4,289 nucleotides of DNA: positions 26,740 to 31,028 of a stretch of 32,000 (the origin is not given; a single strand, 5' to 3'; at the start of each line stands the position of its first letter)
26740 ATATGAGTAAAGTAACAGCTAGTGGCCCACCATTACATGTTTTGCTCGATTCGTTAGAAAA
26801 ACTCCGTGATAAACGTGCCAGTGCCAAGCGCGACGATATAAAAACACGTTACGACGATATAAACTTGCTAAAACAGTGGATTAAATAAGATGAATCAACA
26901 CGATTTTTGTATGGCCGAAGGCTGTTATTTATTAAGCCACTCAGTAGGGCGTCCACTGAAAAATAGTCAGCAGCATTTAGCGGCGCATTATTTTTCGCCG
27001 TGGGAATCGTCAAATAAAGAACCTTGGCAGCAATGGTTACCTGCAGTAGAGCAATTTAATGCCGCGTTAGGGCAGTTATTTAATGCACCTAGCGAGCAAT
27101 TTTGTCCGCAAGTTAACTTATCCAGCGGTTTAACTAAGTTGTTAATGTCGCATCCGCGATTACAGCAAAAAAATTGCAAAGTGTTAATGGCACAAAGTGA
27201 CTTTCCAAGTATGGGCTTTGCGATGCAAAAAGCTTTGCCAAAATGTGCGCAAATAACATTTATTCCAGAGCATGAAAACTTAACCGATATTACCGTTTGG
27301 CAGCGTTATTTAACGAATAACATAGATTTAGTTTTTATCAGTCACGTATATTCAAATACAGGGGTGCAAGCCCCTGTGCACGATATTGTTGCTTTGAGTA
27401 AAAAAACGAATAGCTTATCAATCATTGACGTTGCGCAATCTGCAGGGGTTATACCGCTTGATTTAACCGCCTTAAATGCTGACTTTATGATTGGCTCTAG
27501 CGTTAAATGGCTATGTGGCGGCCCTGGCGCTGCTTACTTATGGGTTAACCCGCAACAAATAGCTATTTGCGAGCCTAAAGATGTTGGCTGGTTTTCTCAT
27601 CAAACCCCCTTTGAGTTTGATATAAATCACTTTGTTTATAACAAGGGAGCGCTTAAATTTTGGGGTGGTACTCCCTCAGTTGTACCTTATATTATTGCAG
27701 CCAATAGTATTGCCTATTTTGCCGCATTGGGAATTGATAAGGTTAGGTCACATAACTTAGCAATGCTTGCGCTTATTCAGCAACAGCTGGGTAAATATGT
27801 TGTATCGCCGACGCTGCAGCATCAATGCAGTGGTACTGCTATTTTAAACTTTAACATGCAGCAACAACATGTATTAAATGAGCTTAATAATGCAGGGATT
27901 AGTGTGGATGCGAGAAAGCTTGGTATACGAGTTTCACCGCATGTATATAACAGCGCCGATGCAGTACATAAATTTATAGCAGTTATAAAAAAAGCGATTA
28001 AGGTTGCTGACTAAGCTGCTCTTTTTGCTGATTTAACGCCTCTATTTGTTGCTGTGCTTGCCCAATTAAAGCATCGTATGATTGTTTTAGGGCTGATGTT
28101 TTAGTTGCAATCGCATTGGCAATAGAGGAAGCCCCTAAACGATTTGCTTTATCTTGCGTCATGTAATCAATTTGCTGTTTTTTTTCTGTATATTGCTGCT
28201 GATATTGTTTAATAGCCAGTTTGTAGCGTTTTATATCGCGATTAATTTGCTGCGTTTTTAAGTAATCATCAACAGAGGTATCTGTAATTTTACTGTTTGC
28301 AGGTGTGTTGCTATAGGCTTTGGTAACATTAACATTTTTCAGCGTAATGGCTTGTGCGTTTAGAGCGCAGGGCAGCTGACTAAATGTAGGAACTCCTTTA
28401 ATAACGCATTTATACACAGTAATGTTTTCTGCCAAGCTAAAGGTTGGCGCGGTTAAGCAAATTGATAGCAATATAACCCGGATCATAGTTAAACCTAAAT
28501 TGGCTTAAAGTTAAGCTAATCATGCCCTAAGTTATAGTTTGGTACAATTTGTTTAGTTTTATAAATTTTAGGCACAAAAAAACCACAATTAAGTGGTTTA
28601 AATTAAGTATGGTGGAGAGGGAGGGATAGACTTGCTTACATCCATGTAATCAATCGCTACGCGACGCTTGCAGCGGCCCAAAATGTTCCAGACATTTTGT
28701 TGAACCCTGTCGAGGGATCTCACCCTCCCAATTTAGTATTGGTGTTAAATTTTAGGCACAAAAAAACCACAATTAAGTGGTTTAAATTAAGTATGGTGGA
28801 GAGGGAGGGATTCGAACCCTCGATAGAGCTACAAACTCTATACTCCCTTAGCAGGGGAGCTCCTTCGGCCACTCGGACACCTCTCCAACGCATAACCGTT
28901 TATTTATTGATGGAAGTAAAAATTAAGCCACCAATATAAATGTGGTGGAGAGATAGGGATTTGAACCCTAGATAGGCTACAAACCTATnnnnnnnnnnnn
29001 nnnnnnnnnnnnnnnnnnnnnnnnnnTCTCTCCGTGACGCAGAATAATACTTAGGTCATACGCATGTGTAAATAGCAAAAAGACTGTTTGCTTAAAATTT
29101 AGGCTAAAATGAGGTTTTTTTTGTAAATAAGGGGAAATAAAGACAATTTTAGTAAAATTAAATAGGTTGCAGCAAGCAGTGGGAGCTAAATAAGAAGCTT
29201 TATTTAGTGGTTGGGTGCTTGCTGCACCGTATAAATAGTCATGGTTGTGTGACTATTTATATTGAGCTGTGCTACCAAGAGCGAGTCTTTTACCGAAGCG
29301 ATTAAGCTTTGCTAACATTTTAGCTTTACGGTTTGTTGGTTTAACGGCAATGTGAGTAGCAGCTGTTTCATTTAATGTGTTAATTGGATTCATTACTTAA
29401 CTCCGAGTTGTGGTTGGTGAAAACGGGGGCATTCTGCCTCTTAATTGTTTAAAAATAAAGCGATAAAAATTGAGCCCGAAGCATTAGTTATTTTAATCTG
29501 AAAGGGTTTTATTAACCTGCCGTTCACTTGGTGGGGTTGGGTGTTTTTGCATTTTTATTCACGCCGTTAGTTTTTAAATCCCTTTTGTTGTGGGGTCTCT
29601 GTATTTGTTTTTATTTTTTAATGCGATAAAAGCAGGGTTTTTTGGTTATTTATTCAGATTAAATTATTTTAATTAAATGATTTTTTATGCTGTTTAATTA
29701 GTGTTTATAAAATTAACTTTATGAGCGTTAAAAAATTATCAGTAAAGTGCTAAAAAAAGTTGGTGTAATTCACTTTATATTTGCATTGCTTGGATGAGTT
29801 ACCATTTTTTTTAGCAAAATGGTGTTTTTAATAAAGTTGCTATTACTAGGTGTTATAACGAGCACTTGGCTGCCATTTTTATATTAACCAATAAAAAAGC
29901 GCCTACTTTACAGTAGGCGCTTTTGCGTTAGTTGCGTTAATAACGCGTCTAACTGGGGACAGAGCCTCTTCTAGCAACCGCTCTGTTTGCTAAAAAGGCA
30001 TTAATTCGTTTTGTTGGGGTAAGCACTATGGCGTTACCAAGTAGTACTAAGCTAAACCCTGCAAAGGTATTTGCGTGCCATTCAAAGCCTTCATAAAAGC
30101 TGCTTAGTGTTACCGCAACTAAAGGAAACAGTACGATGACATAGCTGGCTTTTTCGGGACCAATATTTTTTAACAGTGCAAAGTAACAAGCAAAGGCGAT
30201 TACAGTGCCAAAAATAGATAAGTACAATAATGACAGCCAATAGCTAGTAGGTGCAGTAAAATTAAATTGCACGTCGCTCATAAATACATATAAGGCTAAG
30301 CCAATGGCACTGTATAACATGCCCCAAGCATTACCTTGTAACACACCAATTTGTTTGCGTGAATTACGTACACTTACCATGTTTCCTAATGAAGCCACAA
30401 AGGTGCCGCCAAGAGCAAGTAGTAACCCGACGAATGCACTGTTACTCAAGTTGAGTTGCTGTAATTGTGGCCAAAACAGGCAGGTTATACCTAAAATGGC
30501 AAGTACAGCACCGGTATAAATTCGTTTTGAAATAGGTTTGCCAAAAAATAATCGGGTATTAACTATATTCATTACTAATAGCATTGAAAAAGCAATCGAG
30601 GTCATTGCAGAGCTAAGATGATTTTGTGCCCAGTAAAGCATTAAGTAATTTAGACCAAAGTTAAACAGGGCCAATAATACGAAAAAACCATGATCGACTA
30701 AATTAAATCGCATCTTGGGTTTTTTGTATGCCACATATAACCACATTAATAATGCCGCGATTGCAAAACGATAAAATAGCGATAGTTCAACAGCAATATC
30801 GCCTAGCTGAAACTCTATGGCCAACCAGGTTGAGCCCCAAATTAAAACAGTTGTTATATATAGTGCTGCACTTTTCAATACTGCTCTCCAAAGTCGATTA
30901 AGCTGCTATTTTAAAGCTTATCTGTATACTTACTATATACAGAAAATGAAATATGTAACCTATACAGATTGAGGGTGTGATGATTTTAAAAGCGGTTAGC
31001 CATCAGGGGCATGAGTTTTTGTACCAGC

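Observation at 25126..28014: Candidate non-canonical kynurenine-type pathway: Lrp/AsnC regulator divergent from an IDO/PrnB-like haem protein + kynureninase-like enzyme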

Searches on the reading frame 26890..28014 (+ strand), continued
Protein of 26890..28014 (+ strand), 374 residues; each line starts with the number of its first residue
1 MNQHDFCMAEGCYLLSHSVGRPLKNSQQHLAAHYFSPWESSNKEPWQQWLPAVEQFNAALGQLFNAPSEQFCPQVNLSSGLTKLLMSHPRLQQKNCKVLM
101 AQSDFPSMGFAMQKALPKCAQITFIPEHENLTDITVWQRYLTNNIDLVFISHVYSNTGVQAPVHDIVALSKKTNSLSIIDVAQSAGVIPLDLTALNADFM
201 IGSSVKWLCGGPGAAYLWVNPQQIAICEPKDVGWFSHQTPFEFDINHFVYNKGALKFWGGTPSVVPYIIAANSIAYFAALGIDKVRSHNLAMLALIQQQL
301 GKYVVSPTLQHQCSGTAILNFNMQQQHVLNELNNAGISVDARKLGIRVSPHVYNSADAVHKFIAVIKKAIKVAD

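Call 74: search_protein_families(library=pfam, alignment_id=A2, max_evalue=0.01)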
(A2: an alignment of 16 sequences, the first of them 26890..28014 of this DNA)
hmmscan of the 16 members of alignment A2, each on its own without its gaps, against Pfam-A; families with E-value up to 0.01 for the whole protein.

A. member 1, window:26890-28014:+ (374 aa): 2 families
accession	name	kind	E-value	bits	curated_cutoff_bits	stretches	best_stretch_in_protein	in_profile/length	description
PF00266.25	Aminotran_5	-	1.1e-27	97.4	21.5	1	40-349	32-342/371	Aminotransferase class-V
PF01053.26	Cys_Met_Meta_PP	-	0.00056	19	27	1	75-210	71-202/381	Cys/Met metabolism PLP-dependent enzyme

B. families by the number of members that match (of 16 scanned): 5 families
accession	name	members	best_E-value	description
PF00266.25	Aminotran_5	16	1.3e-29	Aminotransferase class-V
PF22580.2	KYNU_C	12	1.5e-08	Kynureninase C-terminal domain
PF01053.26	Cys_Met_Meta_PP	8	7.6e-07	Cys/Met metabolism PLP-dependent enzyme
PF00155.27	Aminotran_1_2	4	0.00029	Aminotransferase class I and II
PF11780.13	DUF3318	1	0.0062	Protein of unknown function (DUF3318)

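Call 75: search_protein_families(library=ncbifam, alignment_id=A2, max_evalue=1e-10)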
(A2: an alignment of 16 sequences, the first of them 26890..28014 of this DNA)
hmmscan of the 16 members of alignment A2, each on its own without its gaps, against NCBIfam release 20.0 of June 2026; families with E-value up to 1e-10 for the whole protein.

A. member 1, window:26890-28014:+ (374 aa): 11 families
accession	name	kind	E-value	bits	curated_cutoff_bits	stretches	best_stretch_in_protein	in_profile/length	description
TIGR01814.1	kynureninase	equivalog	1.3e-24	86.9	246.4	1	18-370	34-399/400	kynureninase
TIGR01979.1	sufS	subfamily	5.4e-23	81.5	475.1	1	119-366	133-395/403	SufS family cysteine desulfurase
NF041166.1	f2_encap_cargo1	exception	1.5e-14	54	800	1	134-341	376-582/623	family 2A encapsulin nanocompartment cargo protein cysteine desulfurase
NF006791.0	PRK09295.1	equivalog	2.4e-14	53.2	661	1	132-339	152-358/406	cysteine desulfurase SufS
TIGR04343.1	egtE_PLP_lyase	equivalog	5e-13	48.6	400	1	133-229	131-225/370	ergothioneine biosynthesis PLP-dependent enzyme EgtE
TIGR01977.1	am_tr_V_EF2568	hypoth_equivalog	8.7e-13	48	377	1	48-223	41-216/376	cysteine desulfurase family protein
TIGR03301.1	PhnW-AepZ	equivalog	4.6e-12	46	360.8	1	131-325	110-300/355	2-aminoethylphosphonate aminotransferase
NF010006.0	PRK13479.1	equivalog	1.5e-11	44.1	296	1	131-228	116-215/369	2-aminoethylphosphonate--pyruvate transaminase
TIGR02326.1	transamin_PhnW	equivalog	2.4e-11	43.4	400.8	1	128-228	111-213/363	2-aminoethylphosphonate--pyruvate transaminase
TIGR03392.1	FeS_syn_CsdA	equivalog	4.2e-11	42.7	493.6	1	119-338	131-348/398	cysteine desulfurase CsdA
NF008126.0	PRK10874.1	equivalog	8.9e-11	41.5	607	0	120-328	135-338/401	cysteine desulfurase CsdA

B. families by the number of members that match (of 16 scanned): 13 families
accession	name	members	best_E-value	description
TIGR01979.1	sufS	16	8.8e-26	SufS family cysteine desulfurase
TIGR01814.1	kynureninase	15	6.4e-28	kynureninase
NF041166.1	f2_encap_cargo1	14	7.8e-17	family 2A encapsulin nanocompartment cargo protein cysteine desulfurase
TIGR01977.1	am_tr_V_EF2568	13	5.2e-16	cysteine desulfurase family protein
TIGR04343.1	egtE_PLP_lyase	11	1.3e-13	ergothioneine biosynthesis PLP-dependent enzyme EgtE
TIGR03301.1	PhnW-AepZ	10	1.5e-13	2-aminoethylphosphonate aminotransferase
NF006791.0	PRK09295.1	9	1.2e-16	cysteine desulfurase SufS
NF010006.0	PRK13479.1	4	5.3e-12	2-aminoethylphosphonate--pyruvate transaminase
TIGR02326.1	transamin_PhnW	4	1.1e-11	2-aminoethylphosphonate--pyruvate transaminase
NF008126.0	PRK10874.1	4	2.3e-11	cysteine desulfurase CsdA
TIGR03392.1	FeS_syn_CsdA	3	2.6e-12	cysteine desulfurase CsdA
NF040779.1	Sec_lyase_SclA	1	6.8e-11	selenocysteine lyase SclA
NF051467.1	peri_mod_PvdN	1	9.3e-11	pyoverdine-tailoring periplasmic protein PvdN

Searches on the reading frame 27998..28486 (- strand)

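Call 3: search_protein_families(library=pfam, proteins=[window:27998-28486:-], max_evalue=1)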
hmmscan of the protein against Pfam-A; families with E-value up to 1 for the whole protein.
window:27998-28486:- (162 aa): 5 families
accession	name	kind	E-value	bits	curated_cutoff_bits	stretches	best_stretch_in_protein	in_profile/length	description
PF08820.15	DUF1803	-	0.0086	16.5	32.2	1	63-97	37-71/91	Domain of unknown function (DUF1803)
PF13511.11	DUF4124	-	0.056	14.1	22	1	22-51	12-42/56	Domain of unknown function (DUF4124)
PF12795.12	MscS_porin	-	0.12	12.3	34.4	1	64-160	11-110/238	Mechanosensitive ion channel porin domain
PF13863.11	DUF4200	-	0.21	12.3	29.7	1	78-160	22-101/119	Domain of unknown function (DUF4200)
PF14362.11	DUF4407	-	0.74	9.5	31.3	1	76-161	134-224/297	Domain of unknown function (DUF4407)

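Call 4: search_protein_families(library=ncbifam, proteins=[window:27998-28486:-], max_evalue=1)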
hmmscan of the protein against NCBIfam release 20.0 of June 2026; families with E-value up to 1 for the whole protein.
window:27998-28486:- (162 aa): 3 families
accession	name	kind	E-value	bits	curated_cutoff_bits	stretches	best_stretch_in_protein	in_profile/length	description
TIGR00713.1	hemL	equivalog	0.059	12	527.3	1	34-97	295-358/423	glutamate-1-semialdehyde 2,1-aminomutase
NF006293.0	PRK08476.1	equivalog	0.18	12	118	1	82-161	40-122/141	F0F1 ATP synthase subunit B'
TIGR04211.1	SH3_and_anchor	equivalog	0.94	9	65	0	87-161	63-140/198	TIGR04211 family SH3 domain-containing protein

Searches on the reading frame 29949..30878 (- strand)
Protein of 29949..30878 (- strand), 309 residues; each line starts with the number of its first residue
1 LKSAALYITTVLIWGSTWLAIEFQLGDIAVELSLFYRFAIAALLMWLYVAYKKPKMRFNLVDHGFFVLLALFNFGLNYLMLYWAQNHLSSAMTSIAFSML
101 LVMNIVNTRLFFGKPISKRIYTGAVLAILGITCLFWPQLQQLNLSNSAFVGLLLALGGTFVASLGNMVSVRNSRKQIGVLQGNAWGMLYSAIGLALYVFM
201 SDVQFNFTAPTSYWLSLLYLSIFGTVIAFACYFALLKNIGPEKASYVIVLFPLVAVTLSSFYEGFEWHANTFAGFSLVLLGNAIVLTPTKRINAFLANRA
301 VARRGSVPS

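Call 45: search_protein_families(library=pfam, proteins=[window:29949-30878:-], max_evalue=0.0001)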
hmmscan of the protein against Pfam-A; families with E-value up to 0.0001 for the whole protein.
window:29949-30878:- (309 aa): 1 family
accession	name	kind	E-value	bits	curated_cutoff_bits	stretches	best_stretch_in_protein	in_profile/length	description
PF00892.27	EamA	-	5e-32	111.4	28.2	2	4-135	4-134/135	EamA-like transporter family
